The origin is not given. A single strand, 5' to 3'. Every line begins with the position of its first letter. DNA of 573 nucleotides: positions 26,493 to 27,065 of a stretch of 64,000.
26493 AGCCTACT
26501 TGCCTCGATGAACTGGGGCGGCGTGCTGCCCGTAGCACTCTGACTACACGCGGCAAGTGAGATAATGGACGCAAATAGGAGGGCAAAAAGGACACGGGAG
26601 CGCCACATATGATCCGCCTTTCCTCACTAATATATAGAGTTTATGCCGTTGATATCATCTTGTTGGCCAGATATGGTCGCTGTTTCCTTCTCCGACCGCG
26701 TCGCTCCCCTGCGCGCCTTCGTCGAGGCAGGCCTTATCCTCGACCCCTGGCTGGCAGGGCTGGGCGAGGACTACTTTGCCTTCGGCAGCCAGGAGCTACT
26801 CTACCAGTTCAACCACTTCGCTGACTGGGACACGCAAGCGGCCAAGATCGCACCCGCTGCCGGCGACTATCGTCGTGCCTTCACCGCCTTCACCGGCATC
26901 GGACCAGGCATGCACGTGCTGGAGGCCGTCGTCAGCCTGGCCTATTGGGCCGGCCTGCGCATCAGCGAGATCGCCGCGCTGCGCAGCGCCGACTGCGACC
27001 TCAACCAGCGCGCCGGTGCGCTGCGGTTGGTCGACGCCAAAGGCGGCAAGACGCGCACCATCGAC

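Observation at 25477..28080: Mobile-element graveyard: IS1634-like fragment, degenerate tyrosine recombinase and partial IS30, with a lipoprotein gene embedded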

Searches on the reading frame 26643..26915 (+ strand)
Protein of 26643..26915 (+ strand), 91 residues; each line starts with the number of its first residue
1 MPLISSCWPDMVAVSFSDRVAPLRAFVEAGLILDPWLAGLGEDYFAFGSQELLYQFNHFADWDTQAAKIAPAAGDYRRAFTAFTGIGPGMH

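Call 33: search_protein_representatives(protein=window:26643-26915:+)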
Query: 91 residues. Proteins with E-value up to 0.001 (for the whole library): 7; up to 1e-10: 2; up to 1e-30: 1. The best 7 are listed.
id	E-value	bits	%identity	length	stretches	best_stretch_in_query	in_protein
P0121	4.6e-47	174.6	100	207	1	11-91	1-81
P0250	2.8e-16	76.0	58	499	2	53-90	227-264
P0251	2.8e-09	53.5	53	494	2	52-89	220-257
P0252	7.7e-09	52.1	52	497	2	20-55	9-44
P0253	1.6e-08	51.1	47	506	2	17-56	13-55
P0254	1.4e-05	41.7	42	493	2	21-55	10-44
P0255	4.7e-05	40.0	62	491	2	22-54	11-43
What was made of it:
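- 26688..26917 (+): Two pieces of a ~495-aa class-I SAM-methyltransferase gene, joined in frame. P0250 aa 13-50 lies at 26688-26801 and aa 227-~270 at 26799-26917. phmmer against 1.8 billion representatives: P0250 at E=2.8e-16, with two matched stretches (call 33).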

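Call 34: search_protein_families(library=pfam, proteins=[P0250, P0251, P0252, P0253], max_evalue=0.01)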
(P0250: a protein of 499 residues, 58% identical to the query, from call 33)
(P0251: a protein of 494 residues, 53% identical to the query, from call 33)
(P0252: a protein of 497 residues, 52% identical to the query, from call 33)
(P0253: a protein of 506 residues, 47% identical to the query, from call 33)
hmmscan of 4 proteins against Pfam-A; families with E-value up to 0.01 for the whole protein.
P0250 (499 aa): 7 families
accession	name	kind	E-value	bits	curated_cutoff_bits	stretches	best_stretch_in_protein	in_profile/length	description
PF01209.24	Ubie_methyltran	-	9.8e-20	71.3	20.1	1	252-372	37-156/233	ubiE/COQ5 methyltransferase family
PF13649.12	Methyltransf_25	-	3.4e-19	69.8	27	1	266-363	1-97/97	Methyltransferase domain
PF08241.18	Methyltransf_11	-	1.3e-18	67.8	21.2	1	267-366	1-94/95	Methyltransferase domain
PF13847.12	Methyltransf_31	-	7.9e-17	61.7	27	1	262-371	3-113/145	Methyltransferase domain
PF08242.18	Methyltransf_12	-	1.1e-12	48.9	30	1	267-364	1-97/98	Methyltransferase domain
PF13489.12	Methyltransf_23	-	4.7e-08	33.4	27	1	250-421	9-163/164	Methyltransferase domain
PF01135.25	PCMT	-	0.0001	22.6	20.3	1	252-335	70-144/210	Protein-L-isoaspartate(D-aspartate) O-methyltransferase (PCMT)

P0251 (494 aa): 7 families
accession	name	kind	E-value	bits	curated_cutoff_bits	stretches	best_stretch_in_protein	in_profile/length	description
PF08241.18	Methyltransf_11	-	1.2e-20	74.3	21.2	1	261-362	1-94/95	Methyltransferase domain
PF13847.12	Methyltransf_31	-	1.6e-19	70.5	27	1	257-367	4-113/145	Methyltransferase domain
PF13649.12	Methyltransf_25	-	2.9e-19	70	27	1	261-359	2-97/97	Methyltransferase domain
PF01209.24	Ubie_methyltran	-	2e-16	60.5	20.1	1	252-367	43-155/233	ubiE/COQ5 methyltransferase family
PF08242.18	Methyltransf_12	-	2e-13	51.3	30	1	261-360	1-97/98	Methyltransferase domain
PF13489.12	Methyltransf_23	-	8.2e-11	42.3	27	1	246-384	13-137/164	Methyltransferase domain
PF01135.25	PCMT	-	0.00045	20.5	20.3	1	249-316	66-131/210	Protein-L-isoaspartate(D-aspartate) O-methyltransferase (PCMT)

P0252 (497 aa): 7 families
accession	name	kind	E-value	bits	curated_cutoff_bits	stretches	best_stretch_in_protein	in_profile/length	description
PF13649.12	Methyltransf_25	-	2.4e-18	67.1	27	1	258-355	1-97/97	Methyltransferase domain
PF13847.12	Methyltransf_31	-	7.2e-18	65.1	27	1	254-363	3-113/145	Methyltransferase domain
PF08241.18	Methyltransf_11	-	1.1e-17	64.9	21.2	1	260-358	2-94/95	Methyltransferase domain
PF01209.24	Ubie_methyltran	-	5.3e-17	62.4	20.1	1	243-376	36-170/233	ubiE/COQ5 methyltransferase family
PF08242.18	Methyltransf_12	-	3.9e-10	40.8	30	1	260-357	2-98/98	Methyltransferase domain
PF13489.12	Methyltransf_23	-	0.00016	21.9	27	1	254-379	22-136/164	Methyltransferase domain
PF01135.25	PCMT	-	0.00018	21.8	20.3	1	245-316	64-133/210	Protein-L-isoaspartate(D-aspartate) O-methyltransferase (PCMT)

P0253 (506 aa): 8 families
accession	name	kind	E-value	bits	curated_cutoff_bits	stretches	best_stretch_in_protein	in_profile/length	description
PF13649.12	Methyltransf_25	-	3.6e-18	66.5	27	1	268-365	1-97/97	Methyltransferase domain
PF01209.24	Ubie_methyltran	-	1.3e-16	61.1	20.1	1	259-371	42-153/233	ubiE/COQ5 methyltransferase family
PF08241.18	Methyltransf_11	-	1.4e-16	61.3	21.2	1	269-368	1-94/95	Methyltransferase domain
PF13847.12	Methyltransf_31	-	4.2e-13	49.6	27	1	264-373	3-113/145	Methyltransferase domain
PF08242.18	Methyltransf_12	-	9.8e-09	36.3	30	1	269-366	1-97/98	Methyltransferase domain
PF13489.12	Methyltransf_23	-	1.6e-07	31.7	27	1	257-420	13-160/164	Methyltransferase domain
PF05148.21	Methyltransf_8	-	0.0022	18.4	27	1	324-371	111-158/219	Hypothetical methyltransferase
PF01135.25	PCMT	-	0.0032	17.7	20.3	1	255-325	64-132/210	Protein-L-isoaspartate(D-aspartate) O-methyltransferase (PCMT)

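Call 37: find_encoding_contigs(protein=P0250, flank=6000, max_places=6)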
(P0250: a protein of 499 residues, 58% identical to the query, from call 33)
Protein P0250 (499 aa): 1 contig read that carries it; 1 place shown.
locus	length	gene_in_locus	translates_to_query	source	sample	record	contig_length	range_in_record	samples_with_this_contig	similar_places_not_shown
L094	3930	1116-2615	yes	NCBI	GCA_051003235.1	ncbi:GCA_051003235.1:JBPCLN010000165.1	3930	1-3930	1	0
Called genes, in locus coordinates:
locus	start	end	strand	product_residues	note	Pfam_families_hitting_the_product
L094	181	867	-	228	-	PF12840:HTH_20 (faint)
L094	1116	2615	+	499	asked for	PF01209:Ubie_methyltran, PF13489:Methyltransf_23 (weak), PF13649:Methyltransf_25, PF13847:Methyltransf_31, PF08241:Methyltransf_11, PF08242:Methyltransf_12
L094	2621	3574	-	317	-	PF13362:Toprim_3 (weak), PF13662:Toprim_4 (weak), PF13155:Toprim_2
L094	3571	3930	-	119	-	PF03796:DnaB_C (weak)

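Call 46: search_protein_families(library=ncbifam, proteins=[P0250], max_evalue=0.001)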
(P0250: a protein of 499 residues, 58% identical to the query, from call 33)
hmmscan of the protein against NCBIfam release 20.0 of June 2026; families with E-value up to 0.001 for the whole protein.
P0250 (499 aa): 23 families
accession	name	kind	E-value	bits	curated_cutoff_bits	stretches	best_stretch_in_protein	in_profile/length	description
NF001243.0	PRK00216.1-4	equivalog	5e-18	65.3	235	1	258-375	43-159/237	demethylmenaquinone methyltransferase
TIGR02752.1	MenG_heptapren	equivalog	1.1e-17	64.3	419.85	1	261-376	44-158/231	demethylmenaquinone methyltransferase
NF047649.1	MTase_UXPK_star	exception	1.4e-17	63.6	460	1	259-367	74-181/283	methyltransferase/UXPK-star double selenoprotein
NF041537.1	ArsM_AhpD_UU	exception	3.4e-16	59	510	1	260-367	74-180/345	arsenite methyltransferase/AhpD domain selenoprotein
TIGR01934.1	MenG_MenH_UbiE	subfamily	1.9e-15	56.7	158.35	1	251-371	28-145/223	ubiquinone/menaquinone biosynthesis methyltransferase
NF001244.0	PRK00216.1-5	equivalog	1.9e-14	53.5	216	1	251-369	37-155/236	bifunctional demethylmenaquinone methyltransferase/2-methoxy-6-polyprenyl-1,4-benzoquinol methylase UbiE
NF008823.0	PRK11873.1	subfamily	2.5e-14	53.4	263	1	255-367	70-181/272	arsenite methyltransferase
NF043040.1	corrin_prot_MT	hypoth_equivalog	6.4e-13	48.6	180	1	261-370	39-150/216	corrinoid protein-associated methyltransferase CpaM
NF041536.1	ArsM_DUF2284_UU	exception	1.1e-12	47.1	575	1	259-368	73-181/459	arsenite methyltransferase/DUF2284 domain selenoprotein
NF052510.1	methyltran_MpqE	exception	1.8e-12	47.1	335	1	254-371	38-155/234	methyl-plastoquinone biosynthesis methyltransferase MpqE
NF001240.0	PRK00216.1-1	equivalog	2.4e-12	46.5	378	1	255-369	56-170/251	bifunctional demethylmenaquinone methyltransferase/2-methoxy-6-polyprenyl-1,4-benzoquinol methylase UbiE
NF001241.0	PRK00216.1-2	equivalog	1.7e-11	44.2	327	1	249-369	38-149/231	demethylmenaquinone methyltransferase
NF045667.1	MTase_DVU1556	equivalog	8.3e-11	41.7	155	1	251-367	11-119/213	DVU_1556 family methyltransferase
TIGR02072.1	BioC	equivalog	6.6e-10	39.2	184.95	1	264-367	36-132/244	malonyl-ACP O-methyltransferase BioC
NF007610.0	PRK10258.1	equivalog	8.9e-10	38.3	342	1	264-373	44-144/251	malonyl-ACP O-methyltransferase BioC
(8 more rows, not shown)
